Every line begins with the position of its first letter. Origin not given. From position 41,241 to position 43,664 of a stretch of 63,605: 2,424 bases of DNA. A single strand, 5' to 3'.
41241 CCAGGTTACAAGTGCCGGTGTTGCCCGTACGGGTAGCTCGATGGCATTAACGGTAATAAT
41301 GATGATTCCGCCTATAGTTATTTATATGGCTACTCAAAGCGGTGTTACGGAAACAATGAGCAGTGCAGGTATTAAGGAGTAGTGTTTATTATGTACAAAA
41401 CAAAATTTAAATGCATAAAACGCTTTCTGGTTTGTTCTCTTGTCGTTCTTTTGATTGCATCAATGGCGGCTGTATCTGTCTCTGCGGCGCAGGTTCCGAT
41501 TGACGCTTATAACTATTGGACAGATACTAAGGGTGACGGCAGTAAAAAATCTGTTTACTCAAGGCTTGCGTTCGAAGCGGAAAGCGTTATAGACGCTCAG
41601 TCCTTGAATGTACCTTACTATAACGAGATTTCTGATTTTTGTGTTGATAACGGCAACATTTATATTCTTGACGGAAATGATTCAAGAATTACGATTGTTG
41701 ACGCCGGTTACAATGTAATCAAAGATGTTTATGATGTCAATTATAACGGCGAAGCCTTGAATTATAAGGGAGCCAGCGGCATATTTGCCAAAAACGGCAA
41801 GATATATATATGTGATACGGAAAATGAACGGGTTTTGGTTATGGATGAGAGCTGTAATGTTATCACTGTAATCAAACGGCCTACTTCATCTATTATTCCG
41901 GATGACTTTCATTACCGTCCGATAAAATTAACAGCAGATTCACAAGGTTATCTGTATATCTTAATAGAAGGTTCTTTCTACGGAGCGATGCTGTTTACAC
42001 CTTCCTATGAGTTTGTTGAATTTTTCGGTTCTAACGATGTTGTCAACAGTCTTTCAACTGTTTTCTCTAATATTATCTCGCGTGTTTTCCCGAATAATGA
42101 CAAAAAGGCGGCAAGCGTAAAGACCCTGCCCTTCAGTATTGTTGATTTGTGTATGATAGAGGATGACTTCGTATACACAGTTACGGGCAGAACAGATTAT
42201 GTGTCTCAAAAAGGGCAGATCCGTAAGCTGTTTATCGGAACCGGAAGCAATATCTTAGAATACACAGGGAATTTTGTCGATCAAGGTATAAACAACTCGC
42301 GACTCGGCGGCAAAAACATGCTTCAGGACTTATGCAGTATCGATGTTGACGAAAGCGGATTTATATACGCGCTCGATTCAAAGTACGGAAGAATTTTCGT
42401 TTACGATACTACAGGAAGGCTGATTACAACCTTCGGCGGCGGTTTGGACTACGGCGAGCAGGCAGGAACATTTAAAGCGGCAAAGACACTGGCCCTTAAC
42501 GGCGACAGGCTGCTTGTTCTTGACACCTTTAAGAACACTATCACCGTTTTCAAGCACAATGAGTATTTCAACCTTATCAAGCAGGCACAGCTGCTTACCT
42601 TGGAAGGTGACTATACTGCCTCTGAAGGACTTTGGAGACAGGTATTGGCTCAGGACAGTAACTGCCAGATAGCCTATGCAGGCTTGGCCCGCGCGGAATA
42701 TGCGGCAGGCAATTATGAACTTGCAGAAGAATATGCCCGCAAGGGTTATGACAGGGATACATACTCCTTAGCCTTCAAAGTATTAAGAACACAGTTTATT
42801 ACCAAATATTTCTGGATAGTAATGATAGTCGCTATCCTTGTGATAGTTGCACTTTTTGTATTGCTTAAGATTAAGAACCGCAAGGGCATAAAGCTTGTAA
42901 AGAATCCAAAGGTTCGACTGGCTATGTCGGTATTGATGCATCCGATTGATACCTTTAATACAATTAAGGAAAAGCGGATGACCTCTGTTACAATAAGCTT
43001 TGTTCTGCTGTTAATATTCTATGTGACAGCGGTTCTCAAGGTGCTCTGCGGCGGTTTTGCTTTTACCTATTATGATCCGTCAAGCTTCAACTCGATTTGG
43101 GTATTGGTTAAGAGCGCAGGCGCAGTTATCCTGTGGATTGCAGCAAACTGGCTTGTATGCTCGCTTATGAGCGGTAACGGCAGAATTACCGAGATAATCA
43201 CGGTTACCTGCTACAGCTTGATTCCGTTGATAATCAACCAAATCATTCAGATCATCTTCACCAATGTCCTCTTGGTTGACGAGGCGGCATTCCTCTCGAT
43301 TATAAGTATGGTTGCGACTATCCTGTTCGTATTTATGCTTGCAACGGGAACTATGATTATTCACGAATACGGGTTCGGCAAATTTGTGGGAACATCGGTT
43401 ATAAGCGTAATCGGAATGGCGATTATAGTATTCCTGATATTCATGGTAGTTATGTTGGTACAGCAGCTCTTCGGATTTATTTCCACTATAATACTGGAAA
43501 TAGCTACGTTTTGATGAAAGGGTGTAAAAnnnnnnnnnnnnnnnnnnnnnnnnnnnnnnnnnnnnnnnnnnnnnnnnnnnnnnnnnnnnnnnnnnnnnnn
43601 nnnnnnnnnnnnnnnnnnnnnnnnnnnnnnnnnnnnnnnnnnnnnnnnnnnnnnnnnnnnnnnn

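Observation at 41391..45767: NHL-propeller/TPR/Yip1 membrane protein and a 745-aa orphan lipoprotein inserted between two ABC permease pairs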

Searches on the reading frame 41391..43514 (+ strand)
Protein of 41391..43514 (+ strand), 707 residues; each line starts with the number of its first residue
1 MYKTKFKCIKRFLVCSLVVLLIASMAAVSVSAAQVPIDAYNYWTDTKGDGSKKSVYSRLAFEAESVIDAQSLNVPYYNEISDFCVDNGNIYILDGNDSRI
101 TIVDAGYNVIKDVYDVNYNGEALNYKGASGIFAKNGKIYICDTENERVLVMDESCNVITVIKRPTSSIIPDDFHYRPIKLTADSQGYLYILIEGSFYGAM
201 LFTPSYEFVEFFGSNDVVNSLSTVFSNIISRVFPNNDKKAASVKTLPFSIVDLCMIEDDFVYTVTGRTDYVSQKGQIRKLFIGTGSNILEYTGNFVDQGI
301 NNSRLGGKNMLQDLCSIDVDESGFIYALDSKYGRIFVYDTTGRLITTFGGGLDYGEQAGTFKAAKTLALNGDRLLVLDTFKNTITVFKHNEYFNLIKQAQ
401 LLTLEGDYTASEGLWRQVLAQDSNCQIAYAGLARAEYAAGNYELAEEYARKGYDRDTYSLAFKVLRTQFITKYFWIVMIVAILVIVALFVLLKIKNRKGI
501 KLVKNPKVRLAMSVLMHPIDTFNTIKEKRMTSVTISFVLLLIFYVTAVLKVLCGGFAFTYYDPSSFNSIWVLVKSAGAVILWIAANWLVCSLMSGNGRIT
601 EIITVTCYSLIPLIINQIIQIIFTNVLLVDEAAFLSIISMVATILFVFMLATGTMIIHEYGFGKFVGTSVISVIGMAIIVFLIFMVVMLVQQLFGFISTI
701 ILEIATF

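Call 5: search_protein_families(library=pfam, proteins=[window:41391-43514:+], max_evalue=1)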
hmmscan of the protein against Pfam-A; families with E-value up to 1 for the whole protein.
window:41391-43514:+ (707 aa): 9 families
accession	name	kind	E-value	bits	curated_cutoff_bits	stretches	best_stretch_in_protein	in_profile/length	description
PF04893.22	Yip1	-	3.4e-11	43.7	28.6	1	513-682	2-171/173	Yip1 domain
PF01436.27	NHL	-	5e-10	39.3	20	2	79-102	3-27/28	NHL repeat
PF13432.12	TPR_16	-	2.4e-05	25.1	32.7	1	406-457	11-62/65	Tetratricopeptide repeat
PF14559.12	TPR_19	-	0.0021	18.8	25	1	404-447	3-46/68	Tetratricopeptide repeat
PF17170.10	DUF5128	-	0.047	13.3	22.9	0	130-163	48-81/321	6-bladed beta-propeller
PF24575.1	TPR_Slam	-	0.072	14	35.2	1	388-446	43-101/104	Surface lipoprotein assembly modifier, N-terminal TPR repeats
PF07719.23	TPR_2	-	0.11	13.1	27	0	428-453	3-28/34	Tetratricopeptide repeat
PF13424.12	TPR_12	-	0.18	12.5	30.1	1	399-455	10-74/77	Tetratricopeptide repeat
PF13374.12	TPR_10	-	0.89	10.1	27.5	0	428-451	4-27/42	Tetratricopeptide repeat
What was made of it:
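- On Yip1 (Pfam PF04893): 43.7 bits against a cut-off of 28.6, covering 2-171 of 173 profile positions (call 5).
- On NHL-repeat six-bladed beta-propeller: Pfam NHL 39.3 bits against a cut-off of 20 (call 5).
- On TPR: TPR_16 scores 25.1 bits, below the 32.7 cut-off (call 5).
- Checked: Pfam gives Yip1 PF04893 at 43.7 bits (cut-off 28.6, aa 513-682), NHL PF01436 at 39.3 bits (cut-off 20), and TPR_16 below its cut-off (25.1 against 32.7) (call 5).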

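Call 6: search_protein_families(library=ncbifam, proteins=[window:41391-43514:+], max_evalue=1)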
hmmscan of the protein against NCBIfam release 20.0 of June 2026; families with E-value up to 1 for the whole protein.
window:41391-43514:+ (707 aa): 3 families
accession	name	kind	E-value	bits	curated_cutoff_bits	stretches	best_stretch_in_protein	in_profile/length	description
NF035926.1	scyF_NHL_VPEP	equivalog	7.8e-11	41.7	350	2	85-162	111-189/376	scytonemin biosynthesis PEP-CTERM protein ScyF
NF053768.1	CIS12_fam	equivalog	0.08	11.6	860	0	312-389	44-115/715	CIS12 family contractile injection system protein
NF009806.0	PRK13290.1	subfamily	0.19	11.7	128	0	111-164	57-110/130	ectoine synthase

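Call 13: search_solved_structures(query=window:41391-43514:+, max_evalue=1)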
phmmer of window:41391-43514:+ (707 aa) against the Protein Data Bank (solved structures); distinct sequences matched with E-value up to 1: 13.
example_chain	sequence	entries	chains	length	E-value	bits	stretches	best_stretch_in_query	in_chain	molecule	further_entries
6d69_A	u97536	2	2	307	1.3e-07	34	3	86-150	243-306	NHL Repeat Region of D. melanogaster Thin | Thin, isoform D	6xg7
7b2r_A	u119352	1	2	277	2.6e-05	26.3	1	297-393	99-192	Tripartite motif-containing protein 2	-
7qrv_A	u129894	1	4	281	2.7e-05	26.3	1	297-393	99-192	Tripartite motif-containing protein 2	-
7b96_A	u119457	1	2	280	3.6e-05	25.8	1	297-393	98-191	Isoform 2 of Tripartite motif-containing protein 2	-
8j72_A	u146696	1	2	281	0.00056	21.9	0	311-400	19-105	E3 ubiquitin-protein ligase TRIM71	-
7qrw_A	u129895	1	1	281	0.0011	20.9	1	297-388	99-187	Isoform 4 of Tripartite motif-containing protein 3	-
7qrx_A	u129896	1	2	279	0.003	19.5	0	316-387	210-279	E3 ubiquitin-protein ligase TRIM71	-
9jur_A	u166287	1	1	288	0.003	19.5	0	316-387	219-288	E3 ubiquitin-protein ligase TRIM71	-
7djl_C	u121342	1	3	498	0.15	13.9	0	324-384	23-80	Protein SUPPRESSOR OF QUENCHING 1, chloroplastic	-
7djm_A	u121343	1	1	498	0.19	13.5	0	324-384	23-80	Protein SUPPRESSOR OF QUENCHING 1, chloroplastic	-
7djk_A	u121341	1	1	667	0.28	13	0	323-384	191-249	Protein SUPPRESSOR OF QUENCHING 1, chloroplastic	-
7djj_A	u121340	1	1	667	0.28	13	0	323-384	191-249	Protein SUPPRESSOR OF QUENCHING 1, chloroplastic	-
6fpt_A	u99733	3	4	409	0.44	12.3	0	315-400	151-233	E3 ubiquitin-protein ligase TRIM71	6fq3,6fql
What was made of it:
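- On NHL-repeat six-bladed beta-propeller: PDB sequence hits to Thin and TRIM2 NHL domains (call 13).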

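Call 15: find_homologous_proteins(query=window:41391-43514:+, max_evalue=0.00001)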
Query window:41391-43514:+ (707 aa): 191 proteins with E <= 0.00001 among 8000 candidates; the best 120 are listed.
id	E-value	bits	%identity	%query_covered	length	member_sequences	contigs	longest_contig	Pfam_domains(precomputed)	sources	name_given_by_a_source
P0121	0.0e+0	1487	95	100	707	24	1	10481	PF04893.23,PF01436.28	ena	-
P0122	0.0e+0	1370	86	100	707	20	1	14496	PF04893.23,PF13432.13,PF01436.28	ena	-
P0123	0.0e+0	1314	81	100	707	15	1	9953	PF04893.23,PF01436.28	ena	-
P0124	0.0e+0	1253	79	100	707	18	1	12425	PF04893.23,PF01436.28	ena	-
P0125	0.0e+0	1251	79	100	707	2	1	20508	PF04893.23,PF01436.28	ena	-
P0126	0.0e+0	1241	79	100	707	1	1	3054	PF04893.23,PF01436.28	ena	-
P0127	0.0e+0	1236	79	100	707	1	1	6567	PF04893.23,PF01436.28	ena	-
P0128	0.0e+0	1188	74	100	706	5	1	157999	PF04893.23,PF13432.13,PF01436.28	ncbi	-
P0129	0.0e+0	1184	74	100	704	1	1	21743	PF04893.23,PF01436.28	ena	-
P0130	0.0e+0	1180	74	100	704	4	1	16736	PF04893.23,PF01436.28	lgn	-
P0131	0.0e+0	1141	70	100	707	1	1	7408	PF04893.23,PF01436.28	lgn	-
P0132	0.0e+0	1076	64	100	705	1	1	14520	PF04893.23,PF01436.28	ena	-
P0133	0.0e+0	1048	65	100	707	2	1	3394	PF04893.23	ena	-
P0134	0.0e+0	1044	66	100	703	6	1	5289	PF04893.23,PF01436.28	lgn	-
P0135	0.0e+0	1042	66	100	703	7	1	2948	PF04893.23,PF01436.28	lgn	-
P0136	2.5e-296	1003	62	100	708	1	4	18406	PF04893.23,PF01436.28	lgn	-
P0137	8.2e-293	991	63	100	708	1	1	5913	PF04893.23,PF01436.28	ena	-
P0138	3.1e-287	973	61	100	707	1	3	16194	PF04893.23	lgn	-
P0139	1.6e-283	961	60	100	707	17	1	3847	PF04893.23,PF01436.28,PF07719.24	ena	-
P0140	7.2e-241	820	51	99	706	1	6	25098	PF04893.23,PF00515.35,PF13424.13,PF07719.24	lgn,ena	-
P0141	8.2e-230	783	52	99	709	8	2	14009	PF14559.13,PF04893.23,PF01436.28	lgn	-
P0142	5.5e-220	751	48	99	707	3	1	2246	PF04893.23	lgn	-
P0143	4.5e-215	734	47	98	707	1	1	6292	PF04893.23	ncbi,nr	ncbi:MAG: YIP1 family protein [Acutalibacteraceae bacterium]|nr:YIP1 family protein [Acutalibacterac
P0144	6.4e-215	734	49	95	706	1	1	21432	PF04893.23,PF17170.11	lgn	-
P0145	2.8e-210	719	46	97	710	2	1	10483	PF14559.13,PF04893.23,PF13432.13,PF01436.28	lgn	-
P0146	5.3e-205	701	46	98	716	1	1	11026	PF04893.23,PF01436.28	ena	-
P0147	7.5e-203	694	48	97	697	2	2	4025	PF04893.23,PF13432.13,PF01436.28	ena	-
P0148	1.7e-200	686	45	99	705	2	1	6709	PF04893.23,PF01436.28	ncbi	-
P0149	1.3e-198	680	46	96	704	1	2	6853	PF14559.13,PF04893.23,PF01436.28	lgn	-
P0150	7.4e-198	678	45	99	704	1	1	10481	PF04893.23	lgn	-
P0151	1.1e-197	677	45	99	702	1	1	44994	PF04893.23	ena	-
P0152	4.4e-197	675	45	99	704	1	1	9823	PF04893.23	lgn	-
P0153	3.8e-196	672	46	98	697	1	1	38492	PF04893.23,PF01436.28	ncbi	-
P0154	7.8e-196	671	45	99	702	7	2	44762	PF04893.23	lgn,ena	-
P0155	3.2e-195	669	44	100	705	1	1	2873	PF04893.23,PF01436.28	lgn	-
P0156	2.2e-194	666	45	99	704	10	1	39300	PF14559.13,PF04893.23,PF01436.28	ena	-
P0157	5.6e-193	661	44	99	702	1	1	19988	PF04893.23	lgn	-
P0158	1.7e-192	660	45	99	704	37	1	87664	PF04893.23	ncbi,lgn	-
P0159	1.9e-192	660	44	98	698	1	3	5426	PF04893.23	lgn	-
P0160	6.6e-192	658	45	99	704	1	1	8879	PF04893.23,PF01436.28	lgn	-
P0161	8.5e-191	654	43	95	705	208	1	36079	PF04893.23,PF01436.28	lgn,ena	-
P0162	1.6e-190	653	47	100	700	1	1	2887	PF04893.23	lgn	-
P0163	2.6e-190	653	46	99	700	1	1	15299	PF04893.23,PF01436.28,PF08450.19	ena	-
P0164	3.7e-190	652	43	96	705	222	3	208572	PF04893.23,PF01436.28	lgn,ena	-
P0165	2.4e-188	646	45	97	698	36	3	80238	PF04893.23,PF01436.28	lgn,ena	-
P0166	7.7e-188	644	44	99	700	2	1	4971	PF04893.23,PF01436.28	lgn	-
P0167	8.2e-188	644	45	99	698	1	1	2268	PF04893.23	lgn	-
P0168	9.4e-188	644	45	98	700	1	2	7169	PF04893.23,PF01436.28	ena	-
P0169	1.1e-187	644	45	99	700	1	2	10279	PF04893.23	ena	-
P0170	2.0e-187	643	43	98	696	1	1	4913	PF04893.23,PF01436.28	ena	-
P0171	7.0e-187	641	42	99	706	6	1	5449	PF04893.23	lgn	-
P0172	1.6e-186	640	45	98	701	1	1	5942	PF04893.23,PF01436.28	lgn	-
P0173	2.4e-186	640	44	99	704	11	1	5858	PF04893.23,PF01436.28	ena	-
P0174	2.4e-186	639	43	99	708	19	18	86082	PF04893.23,PF01436.28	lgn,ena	-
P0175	1.6e-185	637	44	99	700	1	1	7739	PF04893.23,PF01436.28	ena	-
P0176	3.4e-185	636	45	99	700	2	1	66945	PF04893.23,PF01436.28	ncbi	-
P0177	1.2e-183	631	43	99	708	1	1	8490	PF04893.23,PF01436.28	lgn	-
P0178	1.2e-183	631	43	99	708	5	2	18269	PF04893.23,PF01436.28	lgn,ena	-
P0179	1.4e-183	630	44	99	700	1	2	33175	PF04893.23,PF01436.28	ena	-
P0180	3.6e-183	629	43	98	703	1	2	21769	PF04893.23,PF01436.28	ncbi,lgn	-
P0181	4.1e-183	629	45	97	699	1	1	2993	PF04893.23,PF01436.28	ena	-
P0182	2.7e-182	626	42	98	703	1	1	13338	PF04893.23,PF01436.28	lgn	-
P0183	6.2e-182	625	43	98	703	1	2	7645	PF04893.23,PF01436.28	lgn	-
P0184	4.3e-181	622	43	99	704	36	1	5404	PF04893.23,PF01436.28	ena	-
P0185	6.6e-181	622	45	96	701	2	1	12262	PF04893.23,PF01436.28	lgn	-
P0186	1.2e-180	621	44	97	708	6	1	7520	PF04893.23,PF01436.28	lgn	-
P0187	3.5e-180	619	45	97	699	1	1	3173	PF04893.23,PF01436.28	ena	-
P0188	1.5e-179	617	42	99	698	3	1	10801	PF04893.23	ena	-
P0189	1.6e-179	617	42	99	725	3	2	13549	PF04893.23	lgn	-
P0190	1.7e-179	617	41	98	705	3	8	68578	PF04893.23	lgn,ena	-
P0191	1.9e-179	617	43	99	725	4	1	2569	PF04893.23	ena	-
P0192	2.5e-179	616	40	96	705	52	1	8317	PF04893.23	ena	-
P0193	2.5e-179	616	44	100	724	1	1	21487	PF04893.23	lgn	-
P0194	4.7e-179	615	43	99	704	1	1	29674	PF04893.23,PF01436.28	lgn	-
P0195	8.8e-178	611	41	100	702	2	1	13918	PF04893.23,PF01436.28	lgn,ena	-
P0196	9.6e-178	611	43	99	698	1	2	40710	PF04893.23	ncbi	-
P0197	2.0e-177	610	43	99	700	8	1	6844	PF04893.23,PF01436.28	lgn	-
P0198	3.7e-177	609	44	95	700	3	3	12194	PF04893.23,PF01436.28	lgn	-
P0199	5.3e-177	609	41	98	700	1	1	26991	PF04893.23,PF01436.28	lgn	-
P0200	2.4e-176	606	41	98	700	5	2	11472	PF04893.23,PF01436.28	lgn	-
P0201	1.1e-175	604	43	96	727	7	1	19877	PF04893.23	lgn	-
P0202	6.1e-175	602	41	99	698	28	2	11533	PF04893.23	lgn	-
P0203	1.3e-174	601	41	99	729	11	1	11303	PF04893.23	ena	-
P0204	1.7e-174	600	42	99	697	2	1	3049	PF04893.23,PF01436.28,PF08450.19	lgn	-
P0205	2.0e-174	600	41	99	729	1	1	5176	PF04893.23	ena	-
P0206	2.3e-174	600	41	99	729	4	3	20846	PF04893.23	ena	-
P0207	4.4e-174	599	43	99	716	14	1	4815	PF04893.23,PF01436.28,PF06739.18,PF08450.19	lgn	-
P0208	4.8e-173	596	42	98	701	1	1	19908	PF04893.23,PF01436.28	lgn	-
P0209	1.3e-172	594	43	96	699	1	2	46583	PF04893.23,PF01436.28,PF08450.19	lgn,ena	-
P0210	2.9e-172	593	42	99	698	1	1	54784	PF04893.23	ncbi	-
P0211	3.3e-172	593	41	96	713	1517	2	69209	PF04893.23,PF01436.28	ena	-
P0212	3.3e-172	593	43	96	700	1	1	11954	PF04893.23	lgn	-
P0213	3.9e-172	593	43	96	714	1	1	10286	PF04893.23,PF01436.28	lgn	-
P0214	5.1e-171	589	42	99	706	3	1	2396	PF04893.23,PF01436.28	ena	-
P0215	1.0e-170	588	43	97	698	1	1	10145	PF04893.23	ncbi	-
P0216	2.2e-170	587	43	96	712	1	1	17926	PF04893.23,PF01436.28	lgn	-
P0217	2.3e-170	587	41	99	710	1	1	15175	PF04893.23,PF01436.28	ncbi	-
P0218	7.2e-170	585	41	99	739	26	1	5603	PF04893.23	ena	-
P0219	1.4e-167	577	40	99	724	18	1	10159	PF04893.23,PF01436.28,PF08450.19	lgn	-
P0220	2.8e-167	576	40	99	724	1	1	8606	PF04893.23,PF01436.28,PF08450.19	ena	-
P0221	1.2e-166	574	40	99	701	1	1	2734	PF04893.23,PF01436.28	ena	-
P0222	1.5e-166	574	41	99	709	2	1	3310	PF04893.23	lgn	-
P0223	3.1e-166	573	42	96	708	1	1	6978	PF04893.23,PF01436.28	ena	-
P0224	5.6e-166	572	39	99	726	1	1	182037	PF04893.23,PF06977.18,PF01436.28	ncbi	-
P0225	1.3e-165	571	42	99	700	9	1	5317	PF04893.23,PF01436.28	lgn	-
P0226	1.3e-164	568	40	98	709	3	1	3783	PF04893.23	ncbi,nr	ncbi:MAG: YIP1 family protein [Clostridia bacterium]|nr:YIP1 family protein [Clostridia bacterium]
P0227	4.3e-164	566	43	94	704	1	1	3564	PF04893.23,PF01436.28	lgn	-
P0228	7.1e-164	565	40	98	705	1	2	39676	PF04893.23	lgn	-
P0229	8.0e-164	565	40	98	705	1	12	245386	PF04893.23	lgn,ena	-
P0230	8.9e-164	565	43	93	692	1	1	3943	PF04893.23,PF01436.28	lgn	-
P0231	1.0e-163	565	43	93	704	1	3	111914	PF04893.23,PF01436.28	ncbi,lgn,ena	-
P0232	4.3e-163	563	43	93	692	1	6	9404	PF04893.23,PF01436.28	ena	-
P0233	3.4e-162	560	40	98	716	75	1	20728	PF04893.23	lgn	-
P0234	3.5e-159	550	40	99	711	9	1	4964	PF04893.23,PF01436.28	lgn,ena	-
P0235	2.1e-158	547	39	99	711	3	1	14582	PF14559.13,PF04893.23,PF13432.13,PF08450.19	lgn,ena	-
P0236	1.8e-157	544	41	99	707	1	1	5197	PF04893.23,PF01436.28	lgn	-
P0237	3.9e-157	543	40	98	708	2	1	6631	PF04893.23,PF01436.28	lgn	-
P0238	1.2e-156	541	40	99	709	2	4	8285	PF04893.23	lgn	-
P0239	1.5e-156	541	39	98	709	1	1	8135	PF04893.23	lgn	-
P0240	3.4e-156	540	39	96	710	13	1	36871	PF04893.23,PF01436.28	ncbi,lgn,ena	-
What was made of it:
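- On Yip1 (Pfam PF04893): Precomputed PF04893 on all listed homologues (call 15).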

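Call 42: predict_structure(alignment_id=A2)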
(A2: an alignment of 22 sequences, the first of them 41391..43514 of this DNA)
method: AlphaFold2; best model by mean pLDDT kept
length: 707 residues; sequences in the alignment: 22
mean_pLDDT: 78.9   pTM: 0.65
mean pLDDT of the five models: 78.9, 77.7, 77.1, 75.9, 70.7
residues with pLDDT >= 90: 175; 70-90: 377; 50-70: 121; < 50: 34
segments of 3 or more residues with pLDDT < 50: 1-3, 28-33, 216-221, 301-308, 557-561
pLDDT, mean of each block of 10 residues (from residue 1): 54 71 53 60 63 78 91 91 93 93 92 86 90 93 93 91 82 86 91 79 89 53 51 52 61 87 71 76 76 68 44 85 90 86 85 64 89 91 92 93 91 93 88 92 88 81 82 77 77 66 68 79 81 84 82 55 59 81 85 74 87 85 70 76 87 81 80 86 81 79 65
secondary structure, 60 per line:
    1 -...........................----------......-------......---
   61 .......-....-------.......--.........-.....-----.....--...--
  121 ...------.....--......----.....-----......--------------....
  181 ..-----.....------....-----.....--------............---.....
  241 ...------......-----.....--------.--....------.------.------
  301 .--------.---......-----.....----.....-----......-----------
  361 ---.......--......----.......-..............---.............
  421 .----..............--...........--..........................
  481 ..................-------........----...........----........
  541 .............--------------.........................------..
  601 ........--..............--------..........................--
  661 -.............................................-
elements in order (helices of 4 or more, strands of 3 or more residues): H2-28 E39-44 E52-57 E61-67 H69-72 E80-86 E89-94 E99-103 E109-113 E116-118 E121-123 E130-134 E137-142 E147-151 E157-162 E177-182 E188-192 E199-202 E208-212 H221-232 H236-243 E250-255 E261-265 E277-280 E314-319 E325-329 E334-338 E344-349 E364-370 E373-378 E383-389 H391-404 H408-421 H426-439 H442-452 H455-498 H506-513 H518-528 H533-553 H568-592 H599-608 H611-624 H633-658 H662-706
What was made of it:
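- On Yip1 (Pfam PF04893): AF2 helices span 533-706 (call 42).
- On TPR: AF2 shows four helices at 391-452 (call 42).
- Checked: The AF2 model (pLDDT 79) shows a six-bladed propeller at 39-389, helical hairpins at 391-452, one long helix at 455-498 and further TM helices at 533-706 (call 42).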

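Call 45: fold_search(model_id=the predicted structure, library=pdb)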
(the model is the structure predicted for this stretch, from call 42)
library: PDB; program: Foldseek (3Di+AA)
matches with E <= 10: 1329; with E <= 0.001: 250
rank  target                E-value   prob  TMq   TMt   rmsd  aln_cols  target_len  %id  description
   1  8j72_B                5.8e-14  1.00  0.32  0.75   5.0       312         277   15  Crystal structure of mammalian Trim71 in complex with lncRNA Trincr1 (released 2024-03-06)
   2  7qrx_A                2.6e-13  1.00  0.31  0.74   5.1       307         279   16  Crystal structure of NHL domain of TRIM71 (released 2022-05-04)
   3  6d69                  3.0e-13  1.00  0.34  0.77   4.5       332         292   16  Crystal Structure of the NHL Repeat Region of D. melanogaster Thin (released 2019-04-24)
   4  6xg7                  3.2e-13  1.00  0.32  0.75   4.5       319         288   17  1.3 A Resolution Structure of the of the NHL Repeat Region of D. melanogaster Thin (released 2020-12-16)
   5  6fpt_B                6.4e-13  1.00  0.32  0.55  10.7       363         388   14  Crystal structure of Danio rerio Lin41 filamin-NHL domains (released 2018-05-09)
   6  8j72_A                6.8e-13  1.00  0.32  0.76   5.6       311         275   14  Crystal structure of mammalian Trim71 in complex with lncRNA Trincr1 (released 2024-03-06)
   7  6fq3_A                7.9e-13  1.00  0.32  0.55  10.2       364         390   14  Crystal structure of Danio rerio Lin41 filamin-NHL domains in complex with lin-29A 5'UTR 13mer RNA (released 2018-05-09)
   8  9jur                  1.3e-12  1.00  0.32  0.75   5.1       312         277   16  Crystal Structure of NHL domain of human E3 ubiquitin-protein ligase TRIM71 (released 2025-04-30)
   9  6fpt_A                2.8e-12  1.00  0.31  0.54   5.6       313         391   15  Crystal structure of Danio rerio Lin41 filamin-NHL domains (released 2018-05-09)
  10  7qrv_B                1.5e-11  1.00  0.33  0.78   4.6       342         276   15  Crystal structure of NHL domain of TRIM2 (full C-terminal) (released 2022-05-04)
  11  7qrv_D                2.2e-11  1.00  0.33  0.78   5.1       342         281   14  Crystal structure of NHL domain of TRIM2 (full C-terminal) (released 2022-05-04)
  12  7b96_A                4.9e-11  1.00  0.31  0.72   5.2       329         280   15  NHL domain of human TRIM2 (released 2022-01-12)
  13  7qrv_A                4.9e-11  1.00  0.30  0.71   5.2       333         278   14  Crystal structure of NHL domain of TRIM2 (full C-terminal) (released 2022-05-04)
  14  7qrw                  9.4e-11  1.00  0.30  0.71   5.5       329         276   14  Crystal structure of NHL domain of TRIM3 (released 2022-05-04)
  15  7b2r_A                1.1e-10  1.00  0.33  0.77   4.6       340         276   15  Crystal structure of NHL domain of TRIM2 (released 2021-01-13)
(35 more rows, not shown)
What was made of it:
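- On NHL-repeat six-bladed beta-propeller: Foldseek TM 0.75-0.78 to NHL domains (call 45).
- Closest known: Bacteroidetes SusCD 'utilisome' and BtuG-BtuB. Same: BtuG propellers appear among the fold hits (call 45).
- Checked: Foldseek matches the propeller to TRIM71, Thin and TRIM2 NHL domains (E 6e-14, TM 0.75-0.78) (call 45).
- Propellers can bind ligands, for example BtuG among the fold hits (call 45).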
